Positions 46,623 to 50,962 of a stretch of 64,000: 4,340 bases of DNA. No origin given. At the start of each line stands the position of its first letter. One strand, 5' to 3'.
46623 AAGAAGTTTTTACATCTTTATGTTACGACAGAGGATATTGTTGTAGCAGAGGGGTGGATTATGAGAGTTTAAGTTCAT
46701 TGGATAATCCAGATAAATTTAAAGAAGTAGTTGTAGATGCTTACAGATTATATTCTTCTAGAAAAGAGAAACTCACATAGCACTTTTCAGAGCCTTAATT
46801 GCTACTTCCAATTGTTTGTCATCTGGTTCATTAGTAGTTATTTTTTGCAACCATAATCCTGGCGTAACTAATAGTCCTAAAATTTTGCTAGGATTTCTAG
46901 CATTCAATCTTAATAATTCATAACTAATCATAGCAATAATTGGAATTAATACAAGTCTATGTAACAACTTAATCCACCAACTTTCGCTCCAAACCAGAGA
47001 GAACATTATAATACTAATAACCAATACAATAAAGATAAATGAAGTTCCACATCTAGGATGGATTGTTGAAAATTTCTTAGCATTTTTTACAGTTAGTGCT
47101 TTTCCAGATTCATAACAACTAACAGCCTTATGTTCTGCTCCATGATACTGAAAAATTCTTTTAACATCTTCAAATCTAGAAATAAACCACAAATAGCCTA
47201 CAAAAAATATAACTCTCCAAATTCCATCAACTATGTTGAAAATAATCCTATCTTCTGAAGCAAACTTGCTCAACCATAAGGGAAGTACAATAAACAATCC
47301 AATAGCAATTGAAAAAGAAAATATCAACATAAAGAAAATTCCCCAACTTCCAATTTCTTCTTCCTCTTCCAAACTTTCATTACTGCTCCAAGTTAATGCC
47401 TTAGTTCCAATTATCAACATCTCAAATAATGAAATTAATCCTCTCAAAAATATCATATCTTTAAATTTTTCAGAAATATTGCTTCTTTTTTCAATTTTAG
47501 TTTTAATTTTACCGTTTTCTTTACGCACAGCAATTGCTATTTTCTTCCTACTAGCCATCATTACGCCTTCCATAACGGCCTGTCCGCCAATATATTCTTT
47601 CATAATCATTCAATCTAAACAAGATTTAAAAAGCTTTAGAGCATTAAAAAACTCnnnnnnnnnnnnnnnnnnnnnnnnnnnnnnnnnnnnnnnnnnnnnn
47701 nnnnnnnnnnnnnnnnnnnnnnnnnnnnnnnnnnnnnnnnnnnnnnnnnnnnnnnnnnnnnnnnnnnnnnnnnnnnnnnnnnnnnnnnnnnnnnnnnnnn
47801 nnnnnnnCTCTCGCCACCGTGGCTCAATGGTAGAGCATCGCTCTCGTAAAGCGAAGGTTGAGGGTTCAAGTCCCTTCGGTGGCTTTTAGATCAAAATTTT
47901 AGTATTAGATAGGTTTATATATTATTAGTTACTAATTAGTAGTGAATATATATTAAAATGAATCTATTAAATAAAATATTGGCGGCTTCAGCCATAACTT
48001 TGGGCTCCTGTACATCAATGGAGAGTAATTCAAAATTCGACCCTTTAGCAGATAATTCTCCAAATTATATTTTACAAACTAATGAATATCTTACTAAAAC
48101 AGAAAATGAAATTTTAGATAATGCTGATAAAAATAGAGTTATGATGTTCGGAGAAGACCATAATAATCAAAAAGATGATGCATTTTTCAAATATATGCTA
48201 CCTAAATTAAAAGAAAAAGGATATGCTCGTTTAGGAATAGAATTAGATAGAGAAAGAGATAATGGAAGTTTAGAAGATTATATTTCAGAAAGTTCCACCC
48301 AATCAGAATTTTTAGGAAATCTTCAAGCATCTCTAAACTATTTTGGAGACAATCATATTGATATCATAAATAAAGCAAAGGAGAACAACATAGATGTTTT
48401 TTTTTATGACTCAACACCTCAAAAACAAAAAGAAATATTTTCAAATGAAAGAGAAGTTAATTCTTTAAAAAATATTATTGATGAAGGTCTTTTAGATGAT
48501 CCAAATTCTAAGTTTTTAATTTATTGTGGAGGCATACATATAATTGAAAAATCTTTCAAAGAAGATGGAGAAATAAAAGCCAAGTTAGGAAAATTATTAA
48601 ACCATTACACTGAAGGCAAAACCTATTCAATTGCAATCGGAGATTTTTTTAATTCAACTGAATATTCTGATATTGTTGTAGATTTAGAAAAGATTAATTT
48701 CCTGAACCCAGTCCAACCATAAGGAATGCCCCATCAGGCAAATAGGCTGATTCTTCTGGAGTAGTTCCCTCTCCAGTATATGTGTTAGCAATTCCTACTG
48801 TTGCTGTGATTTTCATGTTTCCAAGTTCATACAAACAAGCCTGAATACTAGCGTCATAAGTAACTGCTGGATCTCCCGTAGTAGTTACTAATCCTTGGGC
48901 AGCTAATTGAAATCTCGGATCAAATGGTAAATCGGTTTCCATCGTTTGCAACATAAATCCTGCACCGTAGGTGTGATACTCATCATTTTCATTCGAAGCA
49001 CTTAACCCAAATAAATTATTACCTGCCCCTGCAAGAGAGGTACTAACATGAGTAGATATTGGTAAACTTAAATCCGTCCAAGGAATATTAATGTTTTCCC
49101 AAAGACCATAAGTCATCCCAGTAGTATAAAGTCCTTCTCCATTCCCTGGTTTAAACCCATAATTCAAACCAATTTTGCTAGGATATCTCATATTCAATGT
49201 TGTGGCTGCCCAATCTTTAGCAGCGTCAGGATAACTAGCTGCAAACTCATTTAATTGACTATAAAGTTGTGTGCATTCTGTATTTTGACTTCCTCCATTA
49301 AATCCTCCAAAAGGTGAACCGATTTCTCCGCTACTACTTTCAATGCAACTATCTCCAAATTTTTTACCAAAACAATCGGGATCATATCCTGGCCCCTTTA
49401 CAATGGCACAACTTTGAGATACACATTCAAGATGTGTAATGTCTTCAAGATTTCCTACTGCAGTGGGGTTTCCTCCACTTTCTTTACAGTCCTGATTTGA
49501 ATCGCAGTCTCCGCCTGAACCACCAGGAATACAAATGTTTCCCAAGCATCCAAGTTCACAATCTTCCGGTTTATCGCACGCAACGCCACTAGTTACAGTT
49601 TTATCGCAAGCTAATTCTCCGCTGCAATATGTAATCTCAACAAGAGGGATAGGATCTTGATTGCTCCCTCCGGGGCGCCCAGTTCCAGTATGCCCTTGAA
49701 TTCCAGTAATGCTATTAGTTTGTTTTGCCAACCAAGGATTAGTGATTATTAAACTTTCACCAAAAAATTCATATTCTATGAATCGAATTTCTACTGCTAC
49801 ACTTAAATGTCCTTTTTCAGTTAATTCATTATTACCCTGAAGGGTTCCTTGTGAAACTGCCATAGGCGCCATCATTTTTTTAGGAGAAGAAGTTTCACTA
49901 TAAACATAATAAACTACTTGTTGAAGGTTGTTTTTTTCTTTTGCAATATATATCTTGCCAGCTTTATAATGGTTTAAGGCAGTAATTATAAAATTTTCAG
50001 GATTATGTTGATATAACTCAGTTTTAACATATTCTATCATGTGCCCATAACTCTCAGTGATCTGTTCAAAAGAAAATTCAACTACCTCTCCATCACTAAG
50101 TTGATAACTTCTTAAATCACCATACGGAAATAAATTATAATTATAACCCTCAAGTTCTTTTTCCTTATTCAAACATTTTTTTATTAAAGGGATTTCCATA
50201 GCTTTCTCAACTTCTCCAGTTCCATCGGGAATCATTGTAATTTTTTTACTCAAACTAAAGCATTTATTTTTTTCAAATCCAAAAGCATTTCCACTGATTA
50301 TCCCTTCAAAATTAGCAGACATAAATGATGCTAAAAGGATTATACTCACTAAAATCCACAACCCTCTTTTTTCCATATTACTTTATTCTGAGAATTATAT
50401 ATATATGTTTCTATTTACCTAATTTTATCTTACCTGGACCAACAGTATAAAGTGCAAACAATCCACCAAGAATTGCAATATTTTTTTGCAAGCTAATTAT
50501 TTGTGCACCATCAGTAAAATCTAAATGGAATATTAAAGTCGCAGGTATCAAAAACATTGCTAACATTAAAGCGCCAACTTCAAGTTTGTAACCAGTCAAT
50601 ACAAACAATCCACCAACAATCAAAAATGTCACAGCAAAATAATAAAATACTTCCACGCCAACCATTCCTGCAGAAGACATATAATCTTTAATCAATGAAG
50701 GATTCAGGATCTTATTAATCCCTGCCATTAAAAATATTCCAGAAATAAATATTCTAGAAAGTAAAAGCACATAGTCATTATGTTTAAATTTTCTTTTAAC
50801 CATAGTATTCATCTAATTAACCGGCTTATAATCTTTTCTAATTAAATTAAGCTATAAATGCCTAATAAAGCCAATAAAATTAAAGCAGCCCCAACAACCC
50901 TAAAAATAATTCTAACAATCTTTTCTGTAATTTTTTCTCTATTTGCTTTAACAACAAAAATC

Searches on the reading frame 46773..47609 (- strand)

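Call 31: search_protein_families(library=pfam, proteins=[window:46773-47609:-], max_evalue=0.01)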
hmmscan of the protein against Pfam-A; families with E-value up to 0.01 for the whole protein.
window:46773-47609:- (278 aa): 2 families
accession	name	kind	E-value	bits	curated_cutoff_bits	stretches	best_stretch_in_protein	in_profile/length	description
PF07136.16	DUF1385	-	1.5e-86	289.9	22.1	1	54-277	3-224/227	Protein of unknown function (DUF1385)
PF19928.4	DUF6391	-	0.0017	19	33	1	182-226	65-105/134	Domain of unknown function (DUF6391)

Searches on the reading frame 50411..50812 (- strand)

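Call 85: search_protein_families(library=pfam, proteins=[window:50411-50812:-], max_evalue=0.1)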
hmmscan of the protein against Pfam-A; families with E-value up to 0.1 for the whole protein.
window:50411-50812:- (133 aa): 3 families
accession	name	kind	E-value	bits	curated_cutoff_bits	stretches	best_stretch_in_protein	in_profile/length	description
PF07681.17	DoxX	-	2.3e-14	54.2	23.6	1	16-96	2-84/85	DoxX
PF07291.16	MauE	-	9.9e-05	23.1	27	1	13-89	2-85/128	Methylamine utilisation protein MauE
PF02077.20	SURF4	-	0.0014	18.7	27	1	11-121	18-127/267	SURF4 family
